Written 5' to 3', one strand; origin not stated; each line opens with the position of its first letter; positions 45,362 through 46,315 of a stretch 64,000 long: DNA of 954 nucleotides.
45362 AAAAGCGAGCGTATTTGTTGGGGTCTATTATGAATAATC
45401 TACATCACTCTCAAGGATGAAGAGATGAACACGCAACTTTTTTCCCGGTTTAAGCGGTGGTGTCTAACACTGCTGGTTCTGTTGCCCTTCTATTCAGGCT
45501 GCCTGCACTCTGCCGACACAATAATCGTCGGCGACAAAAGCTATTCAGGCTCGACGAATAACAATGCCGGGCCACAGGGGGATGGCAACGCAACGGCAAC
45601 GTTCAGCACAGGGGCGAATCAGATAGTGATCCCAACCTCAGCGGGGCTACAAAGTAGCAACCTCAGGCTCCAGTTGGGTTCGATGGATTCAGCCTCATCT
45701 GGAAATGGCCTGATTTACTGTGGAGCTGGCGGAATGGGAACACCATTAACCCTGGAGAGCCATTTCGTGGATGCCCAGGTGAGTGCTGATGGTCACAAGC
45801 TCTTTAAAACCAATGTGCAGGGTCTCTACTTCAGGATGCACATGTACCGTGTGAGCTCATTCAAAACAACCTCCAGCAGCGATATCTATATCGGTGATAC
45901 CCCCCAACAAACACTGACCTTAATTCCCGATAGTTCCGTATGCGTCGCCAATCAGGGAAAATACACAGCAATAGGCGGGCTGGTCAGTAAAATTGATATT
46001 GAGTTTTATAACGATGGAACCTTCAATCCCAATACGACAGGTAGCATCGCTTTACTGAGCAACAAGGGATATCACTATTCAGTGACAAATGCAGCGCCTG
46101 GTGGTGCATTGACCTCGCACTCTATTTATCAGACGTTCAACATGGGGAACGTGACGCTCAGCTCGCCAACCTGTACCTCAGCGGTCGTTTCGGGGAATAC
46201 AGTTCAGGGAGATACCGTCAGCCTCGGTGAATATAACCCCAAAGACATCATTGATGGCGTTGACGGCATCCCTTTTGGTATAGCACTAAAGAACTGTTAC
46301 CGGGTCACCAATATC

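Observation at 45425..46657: Putative tip adhesin with an uncharacterised N-terminal receptor-binding domain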

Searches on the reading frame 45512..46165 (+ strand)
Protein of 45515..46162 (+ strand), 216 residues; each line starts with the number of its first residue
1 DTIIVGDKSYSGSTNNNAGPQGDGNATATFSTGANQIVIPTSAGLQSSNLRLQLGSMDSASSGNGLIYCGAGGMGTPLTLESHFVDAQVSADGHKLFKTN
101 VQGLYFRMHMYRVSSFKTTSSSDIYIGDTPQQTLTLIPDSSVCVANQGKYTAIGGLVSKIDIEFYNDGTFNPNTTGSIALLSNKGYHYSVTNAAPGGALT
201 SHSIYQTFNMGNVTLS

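Call 24: search_protein_representatives(protein=window:45515-46162:+)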
Query: 216 residues. Proteins with E-value up to 0.001 (for the whole library): 30; up to 1e-10: 13; up to 1e-30: 4. The best 30 are listed.
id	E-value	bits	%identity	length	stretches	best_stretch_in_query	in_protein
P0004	1.1e-133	459.5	100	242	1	1-212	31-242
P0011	3.9e-70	251.9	53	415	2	1-216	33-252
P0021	2.7e-46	174.1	45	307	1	11-216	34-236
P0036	5.1e-40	153.6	59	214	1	2-149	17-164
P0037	3.6e-28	114.9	39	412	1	13-214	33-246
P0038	3.1e-27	111.9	38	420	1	1-209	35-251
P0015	2.6e-26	108.9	44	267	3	110-216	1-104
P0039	5.5e-24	101.3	35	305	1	11-215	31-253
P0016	5.7e-23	98.0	37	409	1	15-210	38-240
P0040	9.1e-20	87.5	35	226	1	6-196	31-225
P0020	9.4e-16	74.4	32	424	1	13-215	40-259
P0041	1.4e-13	67.3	30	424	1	16-215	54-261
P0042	4.0e-12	62.5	33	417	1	10-207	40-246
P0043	3.1e-10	56.4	34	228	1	12-134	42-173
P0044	4.0e-10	56.0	35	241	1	4-133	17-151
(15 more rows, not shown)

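Call 51: search_solved_structures(query=A2, max_evalue=10, show_alignments=1)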
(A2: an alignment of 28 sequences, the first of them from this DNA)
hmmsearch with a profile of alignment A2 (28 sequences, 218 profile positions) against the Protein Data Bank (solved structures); distinct sequences matched with E-value up to 10: 0.

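Call 53: predict_structure(alignment_id=A2)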
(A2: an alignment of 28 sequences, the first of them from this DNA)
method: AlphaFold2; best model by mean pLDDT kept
length: 218 residues; sequences in the alignment: 28
mean_pLDDT: 92.6   pTM: 0.88
mean pLDDT of the five models: 92.6, 91.9, 91.7, 91.7, 90.6
residues with pLDDT >= 90: 174; 70-90: 38; 50-70: 6; < 50: 0
segments of 3 or more residues with pLDDT < 50: none
pLDDT, mean of each block of 10 residues (from residue 1): 96 96 95 70 91 91 96 94 98 97 96 95 96 95 90 96 95 85 97 94 96 74
secondary structure, 60 per line:
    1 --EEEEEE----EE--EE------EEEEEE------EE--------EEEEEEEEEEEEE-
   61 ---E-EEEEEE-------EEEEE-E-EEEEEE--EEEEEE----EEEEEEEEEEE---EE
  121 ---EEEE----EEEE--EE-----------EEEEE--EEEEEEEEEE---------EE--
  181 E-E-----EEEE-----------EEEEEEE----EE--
elements in order: E3-8 E25-30 E47-59 E66-71 E79-83 E87-92 E95-100 E105-115 E124-127 E132-135 E151-155 E158-167 E189-192 E204-210

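Call 69: fold_search(model_id=the predicted structure, library=pdb)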
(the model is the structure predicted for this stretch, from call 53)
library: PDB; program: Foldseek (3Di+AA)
matches with E <= 10: 514; with E <= 0.001: 1
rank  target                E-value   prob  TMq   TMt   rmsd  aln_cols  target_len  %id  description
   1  3u4k                  7.5e-04  1.00  0.37  0.45   9.9       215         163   14  Crystal structure of the receptor binding domain of plasmid-born adhesin MrkD1P of Klebsiella pneumoniae (released 2012-09-26)
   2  1o9z                  1.2e-03  0.94  0.32  0.38   9.7       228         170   11  F17-aG lectin domain from Escherichia coli (ligand free) (released 2003-05-29)
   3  5vq5_A                1.6e-03  1.00  0.43  0.48   8.0       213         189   10  Crystal Structure of the Lectin Domain From the F17-like Adhesin, UclD (released 2017-05-24)
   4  7mzp_A                2.4e-03  0.99  0.36  0.41   8.7       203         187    7  Crystal structure of the UclD lectin-binding domain (released 2022-07-06)
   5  6h1x                  2.7e-03  1.00  0.41  0.45   8.3       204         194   13  Receptor-binding domain of Proteus mirabilis Uroepithelial Cell Adhesin UcaD21-211 (released 2018-11-07)
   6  6h2l_A                2.7e-03  1.00  0.41  0.45   7.7       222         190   10  Receptor-binding domain of Proteus mirabilis Uroepithelial Cell Adhesin UcaD21-217 (released 2018-11-07)
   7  7mzo                  3.2e-03  0.97  0.36  0.40  11.3       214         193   12  Crystal structure of the UcaD lectin-binding domain (released 2022-07-06)
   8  7mzr                  3.3e-03  0.97  0.36  0.39  11.4       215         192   12  Crystal structure of the UcaD lectin-binding domain in complex with glucose (released 2022-07-06)
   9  7mzp_B                4.8e-03  0.99  0.38  0.43   8.5       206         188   10  Crystal structure of the UclD lectin-binding domain (released 2022-07-06)
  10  8dka                  6.6e-03  0.99  0.39  0.48   7.0       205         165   10  Abp2D receptor binding domain R86E (released 2023-03-01)
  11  5nwp_A                6.6e-03  0.97  0.39  0.42  10.3       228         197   10  Crystal Structure of the Lectin Domain From the F17-like Adhesin, UclD (released 2017-06-21)
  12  6h2l_B                6.6e-03  0.94  0.35  0.37  10.0       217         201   10  Receptor-binding domain of Proteus mirabilis Uroepithelial Cell Adhesin UcaD21-217 (released 2018-11-07)
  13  7mzs                  8.7e-03  0.99  0.45  0.50   8.1       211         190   14  Crystal structure of the UcaD lectin-binding domain in complex with galactose (released 2022-07-06)
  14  2hb0_A                1.3e-02  0.44  0.25  0.18  10.0       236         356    9  Crystal Structure of CfaE, the Adhesive Subunit of CFA/I Fimbria of Enterotoxigenic Escherichia coli (released 2007-06-26)
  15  6kgf_A                2.0e-02  0.14  0.15  0.20  13.3       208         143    6  Crystal structure of CaDoc0917(R16D)-CaCohA2 complex at pH 8.2 (released 2020-07-08)
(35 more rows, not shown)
